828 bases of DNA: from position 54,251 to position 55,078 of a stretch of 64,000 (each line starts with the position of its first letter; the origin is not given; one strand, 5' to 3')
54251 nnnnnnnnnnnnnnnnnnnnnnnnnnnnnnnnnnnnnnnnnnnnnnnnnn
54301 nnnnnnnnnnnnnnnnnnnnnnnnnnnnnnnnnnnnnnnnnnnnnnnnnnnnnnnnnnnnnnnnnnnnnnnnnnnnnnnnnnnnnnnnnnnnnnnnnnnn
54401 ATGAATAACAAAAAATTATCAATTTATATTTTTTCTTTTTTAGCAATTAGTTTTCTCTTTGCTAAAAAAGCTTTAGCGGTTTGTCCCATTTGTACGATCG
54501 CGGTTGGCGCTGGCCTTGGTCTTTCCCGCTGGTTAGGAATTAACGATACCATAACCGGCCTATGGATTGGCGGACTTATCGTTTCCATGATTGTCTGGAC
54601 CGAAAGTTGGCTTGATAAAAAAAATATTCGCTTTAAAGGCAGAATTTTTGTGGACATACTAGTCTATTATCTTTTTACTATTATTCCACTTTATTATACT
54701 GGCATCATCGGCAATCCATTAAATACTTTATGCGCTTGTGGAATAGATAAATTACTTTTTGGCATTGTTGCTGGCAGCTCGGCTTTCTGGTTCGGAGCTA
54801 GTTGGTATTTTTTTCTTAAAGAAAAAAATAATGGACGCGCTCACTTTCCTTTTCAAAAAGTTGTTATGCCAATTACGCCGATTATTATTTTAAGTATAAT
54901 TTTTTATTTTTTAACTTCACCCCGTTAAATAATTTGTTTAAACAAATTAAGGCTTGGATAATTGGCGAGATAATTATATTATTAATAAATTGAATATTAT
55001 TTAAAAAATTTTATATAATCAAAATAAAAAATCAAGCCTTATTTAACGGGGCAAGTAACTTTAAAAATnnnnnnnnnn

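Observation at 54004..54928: CPHC thioredoxin-fold protein translationally overlapped with an uncharacterised CxxC/CxC polytopic membrane protein: candidate non-DsbB/non-VKOR thiol-disulfide relay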

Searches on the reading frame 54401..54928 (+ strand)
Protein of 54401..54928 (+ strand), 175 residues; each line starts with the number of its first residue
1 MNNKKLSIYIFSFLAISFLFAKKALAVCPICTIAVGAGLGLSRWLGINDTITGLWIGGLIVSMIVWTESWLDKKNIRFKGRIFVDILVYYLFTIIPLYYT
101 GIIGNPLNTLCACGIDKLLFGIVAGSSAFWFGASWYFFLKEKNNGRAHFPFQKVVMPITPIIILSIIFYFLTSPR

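Call 3: search_protein_families(library=pfam, proteins=[window:54401-54928:+], max_evalue=1)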
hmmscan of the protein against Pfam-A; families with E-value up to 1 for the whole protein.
window:54401-54928:+ (175 aa): 1 family
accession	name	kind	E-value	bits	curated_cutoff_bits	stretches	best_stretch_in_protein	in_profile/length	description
PF15012.11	DUF4519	-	0.14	12.7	27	1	143-173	22-52/56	Domain of unknown function (DUF4519)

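Call 4: search_protein_families(library=ncbifam, proteins=[window:54401-54928:+], max_evalue=1)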
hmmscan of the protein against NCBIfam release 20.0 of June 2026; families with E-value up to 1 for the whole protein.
window:54401-54928:+ (175 aa): 1 family
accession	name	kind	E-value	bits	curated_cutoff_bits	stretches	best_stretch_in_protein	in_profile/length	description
NF047767.1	LBF_2804_fam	subfamily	0.018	14.3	80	1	43-95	35-86/352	LBF_2804 family protein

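Call 5: find_homologous_proteins(query=window:54401-54925:+, max_evalue=0.001)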
Query window:54401-54925:+ (175 aa): 1728 proteins with E <= 0.001 among 1960 candidates; the best 120 are listed.
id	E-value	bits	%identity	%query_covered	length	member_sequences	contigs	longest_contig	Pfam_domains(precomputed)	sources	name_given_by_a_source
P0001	4.1e-108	377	72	72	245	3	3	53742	-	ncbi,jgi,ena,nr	ncbi:MAG TPA: hypothetical protein PLL80_01490 [Candidatus Pacearchaeota archaeon]|nr:hypothetical p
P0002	3.6e-101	355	89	100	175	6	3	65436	-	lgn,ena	-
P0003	2.5e-98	346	89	99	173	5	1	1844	-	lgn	-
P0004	4.6e-98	345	87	99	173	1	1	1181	-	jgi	jgi:hypothetical protein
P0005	6.6e-98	344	89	99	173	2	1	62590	-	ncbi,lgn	-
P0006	1.8e-92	326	81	98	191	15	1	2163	-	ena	-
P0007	3.2e-92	326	85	97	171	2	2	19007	-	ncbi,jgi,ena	ncbi:MAG: hypothetical protein WCL13_00825 [bacterium]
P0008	1.2e-91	324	82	97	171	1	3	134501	-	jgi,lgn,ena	-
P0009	1.5e-91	323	82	98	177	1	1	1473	-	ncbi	-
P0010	1.7e-89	317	81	98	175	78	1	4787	-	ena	-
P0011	1.2e-88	314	80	97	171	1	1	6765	-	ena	-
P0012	3.8e-88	312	81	97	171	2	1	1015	-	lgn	-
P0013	6.0e-88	312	78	98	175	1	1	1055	-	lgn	-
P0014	9.6e-88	311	78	98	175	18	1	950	-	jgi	-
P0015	2.0e-87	310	80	97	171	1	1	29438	-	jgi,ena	-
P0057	4.1e-84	299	79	97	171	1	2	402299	-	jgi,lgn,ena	-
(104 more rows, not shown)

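Call 8: search_solved_structures(query=window:54401-54925:+, max_evalue=10)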
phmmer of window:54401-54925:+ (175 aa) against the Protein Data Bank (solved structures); distinct sequences matched with E-value up to 10: 0.

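Call 14: search_protein_representatives(protein=window:54401-54925:+)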
Query: 175 residues. Proteins with E-value up to 0.001 (for the whole library): 479; up to 1e-10: 294; up to 1e-30: 57. The best 150 are listed.
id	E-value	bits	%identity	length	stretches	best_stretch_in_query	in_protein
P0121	2.3e-52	194.1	55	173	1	10-172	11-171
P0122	3.9e-45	170.5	55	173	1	18-171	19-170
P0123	2.5e-43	164.6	51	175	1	14-172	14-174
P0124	2.6e-43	164.5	51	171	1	2-172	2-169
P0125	3.5e-43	164.1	53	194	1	17-171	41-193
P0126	5.6e-43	163.4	54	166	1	17-172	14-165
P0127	2.0e-42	161.6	55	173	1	4-171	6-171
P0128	7.1e-42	159.8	50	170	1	13-172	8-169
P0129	8.2e-42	159.6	51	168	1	6-171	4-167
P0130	1.1e-41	159.3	45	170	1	3-172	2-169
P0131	1.1e-41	159.2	53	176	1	14-172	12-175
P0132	2.4e-41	158.1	55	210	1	3-173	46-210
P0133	3.9e-41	157.4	49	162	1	15-169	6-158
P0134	5.8e-41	156.9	48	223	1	15-173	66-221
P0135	6.1e-41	156.8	50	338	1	6-171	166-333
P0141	1.6e-39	152.1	48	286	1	10-171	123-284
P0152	5.6e-36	140.6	52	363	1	6-171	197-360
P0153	7.4e-36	140.2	47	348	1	4-171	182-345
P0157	1.1e-34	136.4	50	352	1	10-172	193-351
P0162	3.5e-34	134.8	45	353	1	7-171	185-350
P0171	9.8e-32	126.8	46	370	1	14-171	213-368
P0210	7.1e-27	110.9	40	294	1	3-172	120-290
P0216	1.9e-26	109.5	39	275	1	7-172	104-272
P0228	5.9e-25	104.7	41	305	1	12-171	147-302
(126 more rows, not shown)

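Call 16: search_protein_families(library=pfam, proteins=[P0135, P0152, P0153, P0157, P0162, P0171, P0141, P0210, P0228, P0216], max_evalue=0.01)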
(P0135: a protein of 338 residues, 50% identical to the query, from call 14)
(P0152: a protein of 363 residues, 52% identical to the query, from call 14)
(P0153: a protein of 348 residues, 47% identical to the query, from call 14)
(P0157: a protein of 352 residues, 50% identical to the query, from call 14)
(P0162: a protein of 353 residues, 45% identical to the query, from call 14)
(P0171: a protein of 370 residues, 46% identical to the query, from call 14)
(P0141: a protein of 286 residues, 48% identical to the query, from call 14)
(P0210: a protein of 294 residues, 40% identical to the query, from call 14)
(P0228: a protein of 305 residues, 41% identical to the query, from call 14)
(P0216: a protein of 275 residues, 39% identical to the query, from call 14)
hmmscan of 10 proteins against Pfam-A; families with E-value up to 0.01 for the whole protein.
P0135 (338 aa): 0 families

P0152 (363 aa): 0 families

P0153 (348 aa): 0 families

P0157 (352 aa): 1 family
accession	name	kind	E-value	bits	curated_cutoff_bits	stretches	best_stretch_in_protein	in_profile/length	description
PF00462.30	Glutaredoxin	-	0.00014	22.4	22.9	1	26-94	1-58/60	Glutaredoxin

P0162 (353 aa): 2 families
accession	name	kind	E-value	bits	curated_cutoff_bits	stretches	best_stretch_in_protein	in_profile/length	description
PF05768.20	Glrx-like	-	0.00029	21.5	26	1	38-92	1-55/77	Glutaredoxin-like domain (DUF836)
PF00462.30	Glutaredoxin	-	0.00077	20.1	22.9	1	39-106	1-58/60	Glutaredoxin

P0171 (370 aa): 0 families

P0141 (286 aa): 0 families

P0210 (294 aa): 0 families

P0228 (305 aa): 1 family
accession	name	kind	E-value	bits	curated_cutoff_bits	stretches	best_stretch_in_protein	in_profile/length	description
PF02579.22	Nitro_FeMo-Co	-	4.6e-15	56.1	26.3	1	14-103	2-94/94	Dinitrogenase iron-molybdenum cofactor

P0216 (275 aa): 0 families

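Call 26: find_encoding_contigs(protein=P0057, flank=4000, max_places=3)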
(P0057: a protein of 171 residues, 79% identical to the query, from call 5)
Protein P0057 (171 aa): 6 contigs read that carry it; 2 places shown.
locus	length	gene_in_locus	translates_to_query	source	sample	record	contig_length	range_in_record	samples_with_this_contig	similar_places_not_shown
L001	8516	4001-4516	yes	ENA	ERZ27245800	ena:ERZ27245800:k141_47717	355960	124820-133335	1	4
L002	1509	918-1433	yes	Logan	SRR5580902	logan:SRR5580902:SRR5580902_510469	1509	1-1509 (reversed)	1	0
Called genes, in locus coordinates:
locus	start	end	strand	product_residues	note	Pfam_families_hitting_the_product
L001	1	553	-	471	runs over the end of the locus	PF00514:Arm (faint), PF03130:HEAT_PBS (faint), PF02985:HEAT (faint), PF13646:HEAT_2, PF01555:N6_N4_Mtase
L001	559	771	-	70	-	PF13560:HTH_31, PF12844:HTH_19, PF01381:HTH_3, PF13443:HTH_26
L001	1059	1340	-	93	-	-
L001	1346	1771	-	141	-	-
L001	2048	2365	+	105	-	PF01022:HTH_5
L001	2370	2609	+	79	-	PF13192:Thioredoxin_3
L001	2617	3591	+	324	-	PF03773:ArsP_1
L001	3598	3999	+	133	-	-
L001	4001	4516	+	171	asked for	-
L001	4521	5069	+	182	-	-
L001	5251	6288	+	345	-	PF00089:Trypsin, PF13365:Trypsin_2, PF13180:PDZ_2, PF17820:PDZ_6 (weak)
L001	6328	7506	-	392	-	PF13200:DUF4015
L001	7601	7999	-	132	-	PF07883:Cupin_2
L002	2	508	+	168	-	?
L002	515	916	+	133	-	-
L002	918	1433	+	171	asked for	-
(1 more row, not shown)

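Call 32: predict_structure(alignment_id=A1)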
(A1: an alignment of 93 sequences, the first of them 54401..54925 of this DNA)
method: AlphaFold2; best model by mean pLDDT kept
length: 175 residues; sequences in the alignment: 93
mean_pLDDT: 89.8   pTM: 0.78
mean pLDDT of the five models: 89.8, 89.4, 88.3, 88.1, 87.5
residues with pLDDT >= 90: 127; 70-90: 39; 50-70: 9; < 50: 0
segments of 3 or more residues with pLDDT < 50: none
pLDDT, mean of each block of 10 residues (from residue 1): 85 87 66 77 82 94 94 96 97 96 90 89 97 97 97 94 94 78
secondary structure, 60 per line:
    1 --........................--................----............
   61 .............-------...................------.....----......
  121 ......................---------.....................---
elements in order: H3-26 H29-44 H49-73 H81-99 H117-142 H152-172

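Call 34: find_related_loci(query=A2, collection=genome_contigs, flank=6000)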
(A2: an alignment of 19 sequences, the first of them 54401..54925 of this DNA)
Query A2 (175 aa) in genome_contigs; peptide patterns used: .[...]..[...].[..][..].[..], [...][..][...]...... (x = any residue, [..] = any of these).
599 stretches matched a pattern (row limit reached: there are more); 499 encode a relative of the query (tblastn E <= 1e-3); the best 80 are kept; 80 distinct loci.
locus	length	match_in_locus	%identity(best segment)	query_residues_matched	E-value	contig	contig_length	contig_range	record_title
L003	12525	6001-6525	90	1-175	4e-103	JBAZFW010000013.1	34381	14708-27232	MAG: Patescibacteria group bacterium isolate SO_2017_LW3_29 NODE_3017_length_34381_cov_3.987184_LW162_2017, whole genome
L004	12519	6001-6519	89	1-173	1e-93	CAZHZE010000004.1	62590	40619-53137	MAG TPA_asm: uncultured Gammaproteobacteria bacterium isolate SRP263991_co7_529 genome assembly, contig: NODE_401_length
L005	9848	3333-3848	81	2-173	2e-92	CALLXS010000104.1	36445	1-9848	MAG TPA_asm: uncultured bacterium isolate SRR1561989_bin.97_CONCOCT_v1.1_MAG genome assembly, contig: ERZ724023.1076, wh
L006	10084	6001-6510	85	4-173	1e-88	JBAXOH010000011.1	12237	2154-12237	MAG: bacterium isolate ELA500 MAG500_11, whole genome shotgun sequence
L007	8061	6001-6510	78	4-173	1e-87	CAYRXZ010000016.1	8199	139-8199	MAG TPA_asm: uncultured Candidatus Saccharibacteria bacterium isolate SRP178699_co1_226 genome assembly, contig: NODE_12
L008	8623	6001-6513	75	2-172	2e-86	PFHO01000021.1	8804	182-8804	MAG: Candidatus Moranbacteria bacterium CG_4_8_14_3_um_filter_34_16 CG_4_8_14_3_um_filter_scaffold_3899_c, whole genome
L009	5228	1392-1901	77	2-171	6e-86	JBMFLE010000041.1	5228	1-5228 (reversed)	MAG: Patescibacteria group bacterium isolate KM4336-41 NODE_41_length_5228_cov_4.553485, whole genome shotgun sequence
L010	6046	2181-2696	77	2-173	5e-84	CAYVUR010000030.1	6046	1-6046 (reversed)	MAG TPA_asm: uncultured Gammaproteobacteria bacterium isolate binchicken_co135_29 genome assembly, contig: NODE_13574_le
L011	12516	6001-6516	80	2-173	7e-84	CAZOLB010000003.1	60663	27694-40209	MAG TPA_asm: uncultured Gammaproteobacteria bacterium isolate SRP098346_co1_19 genome assembly, contig: NODE_176_length_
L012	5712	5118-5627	79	4-173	5e-82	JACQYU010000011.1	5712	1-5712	MAG: Candidatus Falkowbacteria bacterium isolate NC_groundwater_1549_Pr4_S-0.65um_40_6 SR1-18-Sp65_coassembly_scaffold_9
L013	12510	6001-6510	72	3-173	5e-82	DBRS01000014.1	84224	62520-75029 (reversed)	MAG TPA_asm: Candidatus Moranbacteria bacterium UBA1362 UBA1362_contig_2795, whole genome shotgun sequence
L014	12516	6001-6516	69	2-173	5e-82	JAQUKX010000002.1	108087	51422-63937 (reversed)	MAG: Patescibacteria group bacterium isolate STD1_117 NODE_373_length_108087_cov_3.968785_Sandtown_D1, whole genome shot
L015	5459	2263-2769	75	4-172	5e-82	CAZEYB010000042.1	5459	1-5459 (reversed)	MAG TPA_asm: uncultured Bdellovibrionales bacterium isolate binchicken_co387_13 genome assembly, contig: NODE_21735_leng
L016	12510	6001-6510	74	4-173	4e-82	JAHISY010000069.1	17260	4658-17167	MAG: Patescibacteria group bacterium isolate MM_PC_MetaG.mb.193 MM_PC_MetaG.mb.193_k141_1097224, whole genome shotgun se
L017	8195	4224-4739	70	2-173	2e-81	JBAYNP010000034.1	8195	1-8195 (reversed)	MAG: Patescibacteria group bacterium isolate SO_2016_LW1_68 scaffold12016_LW64-88_2016, whole genome shotgun sequence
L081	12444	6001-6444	62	23-172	7e-57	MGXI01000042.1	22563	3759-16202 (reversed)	MAG: Gammaproteobacteria bacterium GWF2_41_13 gwf2_scaffold_3185, whole genome shotgun sequence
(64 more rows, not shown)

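Call 36: fold_search(model_id=the predicted structure, library=pdb)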
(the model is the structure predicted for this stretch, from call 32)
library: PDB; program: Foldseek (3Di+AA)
matches with E <= 10: 114; with E <= 0.001: 0
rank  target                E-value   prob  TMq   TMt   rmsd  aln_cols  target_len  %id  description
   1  9kvx_A                1.1e+00  0.15  0.25  0.16  20.0       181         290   13  Cryo-EM structure of SLC30A10 in Mn2+-bound state, determined in inward-facing conformation (released 2025-10-15)
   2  6ly9_N                1.1e+00  0.14  0.25  0.08  18.0       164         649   18  The membrane-embedded Vo domain of V/A-ATPase from Thermus thermophilus (released 2020-09-09)
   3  9u6g_N                1.2e+00  0.12  0.24  0.15  18.6       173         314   18  Cryo-EM structure of the Vo domain of V/A-ATPase in liposomes, state1 (released 2025-10-29)
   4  4u9l_B                1.3e+00  0.16  0.29  0.28  12.9       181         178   15  Structure of a membrane protein (released 2014-12-03)
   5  5cwb                  1.3e+00  0.14  0.22  0.20  11.4       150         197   13  Crystal structure of de novo designed helical repeat protein DHR4 (released 2015-12-16)
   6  8ug8_A                1.6e+00  0.13  0.24  0.14  12.3       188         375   10  Mus musculus Otopetrin 2 (mOTOP2) in pH 7.0, intermediate state (released 2024-08-21)
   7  9k7z_0                2.1e+00  0.15  0.30  0.25  11.5       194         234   12  Cryo-EM structure of designed zinc-induced icosahedron Cage-i53-Zn1-HEHE-16 (released 2025-10-29)
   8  9cm7_R                2.3e+00  0.12  0.30  0.22  13.8       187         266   13  Cryo-EM structure of Gi-coupled FFA2 in complex with TUG-1375 and AZ-1729 (released 2025-06-25)
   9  9u6q_N                2.3e+00  0.08  0.22  0.13  18.9       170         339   16  Cryo-EM structure of the Vo domain of V/A-ATPase in liposomes under no pmf condition,state1 (released 2025-10-29)
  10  8cwy_A                2.5e+00  0.11  0.24  0.12  15.1       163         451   10  Accurate computational design of genetically encoded 3D protein crystals (released 2023-11-01)
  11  9clw_R                2.5e+00  0.08  0.25  0.18  14.2       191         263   14  Cryo-EM structure of Gq-coupled FFA2 in complex with TUG-1375 and 4-CMTB (released 2025-06-25)
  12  6nsj_A                2.5e+00  0.06  0.21  0.20  14.9       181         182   15  CryoEM structure of Helicobacter pylori urea channel in closed state (released 2019-04-03)
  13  8z3q_R                2.7e+00  0.06  0.20  0.15  13.1       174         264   14  Cryo-EM structure of the hGPR4-Gs complex in pH7.6 (released 2025-04-23)
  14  9vxw                  2.7e+00  0.04  0.18  0.14  18.6       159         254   14  Cryo-EM structure of hAQP11 in LMNG (released 2025-12-31)
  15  7ty6_A                2.8e+00  0.03  0.14  0.07  18.4       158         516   11  Cryo-EM structure of human Anion Exchanger 1 bound to 4,4'-Diisothiocyanatodihydrostilbene-2,2'-Disulfonic Acid (H2DID (released 2023-08-16)
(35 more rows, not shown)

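Call 48: find_homologous_proteins(query=L081:6983-7462:+, max_evalue=0.001)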
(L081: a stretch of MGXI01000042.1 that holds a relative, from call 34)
Query L081:6983-7462:+ (160 aa): 276 proteins with E <= 0.001 among 290 candidates; the best 120 are listed.
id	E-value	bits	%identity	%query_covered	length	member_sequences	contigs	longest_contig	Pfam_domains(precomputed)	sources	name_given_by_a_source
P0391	1.0e-46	177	48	100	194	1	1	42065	-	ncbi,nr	ncbi:MAG: hypothetical protein GF332_04315 [Candidatus Moranbacteria bacterium]|nr:hypothetical prot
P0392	1.3e-46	176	51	100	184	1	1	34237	-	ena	-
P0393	1.1e-45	173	45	100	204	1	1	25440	-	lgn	-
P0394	2.9e-45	172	49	100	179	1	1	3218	-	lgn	-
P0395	4.1e-45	171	46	100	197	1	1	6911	-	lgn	-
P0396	4.2e-45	171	43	100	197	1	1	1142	-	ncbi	-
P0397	6.2e-45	171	47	100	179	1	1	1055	-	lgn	-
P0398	7.3e-45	171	45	100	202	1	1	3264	-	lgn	-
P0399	1.3e-44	170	41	99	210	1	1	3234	-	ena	-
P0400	2.5e-44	169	48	99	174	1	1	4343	-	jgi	jgi:hypothetical protein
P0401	2.7e-44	169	49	99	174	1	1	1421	-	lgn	-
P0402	3.2e-44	168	45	98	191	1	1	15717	-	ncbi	-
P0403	8.6e-44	167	49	100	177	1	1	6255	-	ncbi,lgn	-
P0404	9.1e-44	167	49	100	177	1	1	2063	-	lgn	-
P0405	1.0e-43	167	46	99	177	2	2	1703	-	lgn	-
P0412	1.0e-42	164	44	99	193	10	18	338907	-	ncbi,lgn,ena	-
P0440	2.0e-41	159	44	98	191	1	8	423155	-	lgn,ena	-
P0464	9.3e-41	157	48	94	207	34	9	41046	-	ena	-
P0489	3.0e-40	156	37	98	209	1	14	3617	-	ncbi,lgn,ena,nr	ncbi:MAG: hypothetical protein IJC30_03725 [Alphaproteobacteria bacterium]|nr:hypothetical protein [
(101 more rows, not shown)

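Call 51: find_encoding_contigs(protein=P0412, flank=4000, max_places=2)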
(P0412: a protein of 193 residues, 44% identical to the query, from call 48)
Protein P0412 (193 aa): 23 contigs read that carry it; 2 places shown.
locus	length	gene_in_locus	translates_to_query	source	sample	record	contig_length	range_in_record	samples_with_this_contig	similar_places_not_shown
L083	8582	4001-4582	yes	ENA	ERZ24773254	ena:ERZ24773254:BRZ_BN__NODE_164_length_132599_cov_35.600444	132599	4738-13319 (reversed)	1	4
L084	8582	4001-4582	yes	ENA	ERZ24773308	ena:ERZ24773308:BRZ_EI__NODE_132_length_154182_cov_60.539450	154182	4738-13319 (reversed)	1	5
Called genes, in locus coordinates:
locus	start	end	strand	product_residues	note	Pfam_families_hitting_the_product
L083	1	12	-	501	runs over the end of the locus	PF01336:tRNA_anti-codon, PF00152:tRNA-synt_2, PF01409:tRNA-synt_2d (faint)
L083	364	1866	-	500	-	PF00271:Helicase_C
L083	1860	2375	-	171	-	PF00176:SNF2-rel_dom, PF00270:DEAD (weak), PF04851:ResIII (weak)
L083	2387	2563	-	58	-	-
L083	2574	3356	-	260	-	PF01555:N6_N4_Mtase (weak)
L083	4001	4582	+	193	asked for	-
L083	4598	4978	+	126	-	-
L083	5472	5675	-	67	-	-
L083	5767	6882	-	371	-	PF12860:PAS_7 (faint), PF13188:PAS_8 (faint)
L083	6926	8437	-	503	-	PF13541:ChlI, PF01078:Mg_chelatase, PF00158:Sigma54_activat (weak), PF07728:AAA_5, PF00493:MCM (weak), PF13335:Mg_chelatase_C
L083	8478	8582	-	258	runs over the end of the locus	-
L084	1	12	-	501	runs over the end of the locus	PF01336:tRNA_anti-codon, PF00152:tRNA-synt_2, PF01409:tRNA-synt_2d (faint)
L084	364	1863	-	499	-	PF00271:Helicase_C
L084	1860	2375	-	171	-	PF00176:SNF2-rel_dom, PF00270:DEAD (weak), PF04851:ResIII (weak)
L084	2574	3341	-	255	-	PF01555:N6_N4_Mtase (weak)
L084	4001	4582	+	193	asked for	-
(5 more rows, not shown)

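Call 52: find_encoding_contigs(protein=P0489, flank=4000, max_places=2)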
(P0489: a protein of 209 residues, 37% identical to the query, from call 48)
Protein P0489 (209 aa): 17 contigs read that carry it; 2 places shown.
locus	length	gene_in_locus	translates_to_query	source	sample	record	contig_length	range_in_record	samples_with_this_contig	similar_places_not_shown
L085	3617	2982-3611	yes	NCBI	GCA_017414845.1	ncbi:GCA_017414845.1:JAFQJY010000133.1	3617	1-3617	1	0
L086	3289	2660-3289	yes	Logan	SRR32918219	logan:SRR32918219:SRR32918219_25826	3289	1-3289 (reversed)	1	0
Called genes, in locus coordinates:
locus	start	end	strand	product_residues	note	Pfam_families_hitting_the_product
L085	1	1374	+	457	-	PF08238:Sel1 (weak)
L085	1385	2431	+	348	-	PF13187:Fer4_9 (faint)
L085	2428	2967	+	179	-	-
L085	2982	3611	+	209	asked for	-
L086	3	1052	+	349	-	?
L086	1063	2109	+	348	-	PF13187:Fer4_9 (faint)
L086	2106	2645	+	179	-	-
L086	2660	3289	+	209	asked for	?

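Call 61: search_protein_families(library=pfam, alignment_id=A1, max_evalue=1)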
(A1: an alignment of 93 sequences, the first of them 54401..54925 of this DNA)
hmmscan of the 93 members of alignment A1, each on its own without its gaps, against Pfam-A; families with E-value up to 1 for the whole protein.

A. member 1, window:54401-54925:+ (175 aa): 1 family
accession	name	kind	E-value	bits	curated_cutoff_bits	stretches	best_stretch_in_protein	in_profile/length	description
PF15012.11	DUF4519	-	0.14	12.7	27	1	143-173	22-52/56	Domain of unknown function (DUF4519)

B. families by the number of members that match (of 93 scanned): 67 families (the first 25 are shown)
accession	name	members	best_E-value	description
PF11460.13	DUF3007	13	0.0032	Protein of unknown function (DUF3007)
PF15012.11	DUF4519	8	0.031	Domain of unknown function (DUF4519)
PF02233.22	PNTB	3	0.14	NAD(P) transhydrogenase beta subunit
PF16983.11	MFS_MOT1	2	0.013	Molybdate transporter of MFS superfamily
PF06664.17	WLS-like_TM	2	0.014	Wntless-like, transmembrane domain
PF11992.13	TgpA_N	2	0.015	TgpA N-terminal domain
PF04246.17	RseC_MucC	2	0.025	Positive regulator of sigma(E), RseC/MucC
PF10011.15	DUF2254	2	0.029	Predicted membrane protein (DUF2254)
PF05528.17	Acc5b_avian_CoV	2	0.063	Accessory protein 5b, avian coronavirus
PF03600.22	CitMHS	1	1.2e-07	Citrate transporter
PF16212.11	PhoLip_ATPase_C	1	0.00025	Phospholipid-translocating P-type ATPase C-terminal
PF19297.4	QcrA_N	1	0.00067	QcrA subunit N-terminal region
PF04479.18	RTA1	1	0.00085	RTA1 like protein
PF17712.6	DUF5557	1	0.0018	Family of unknown function (DUF5557)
PF12129.13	PHTF1-2_N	1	0.002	Homeodomain containing protein PHTF1/2, N-terminal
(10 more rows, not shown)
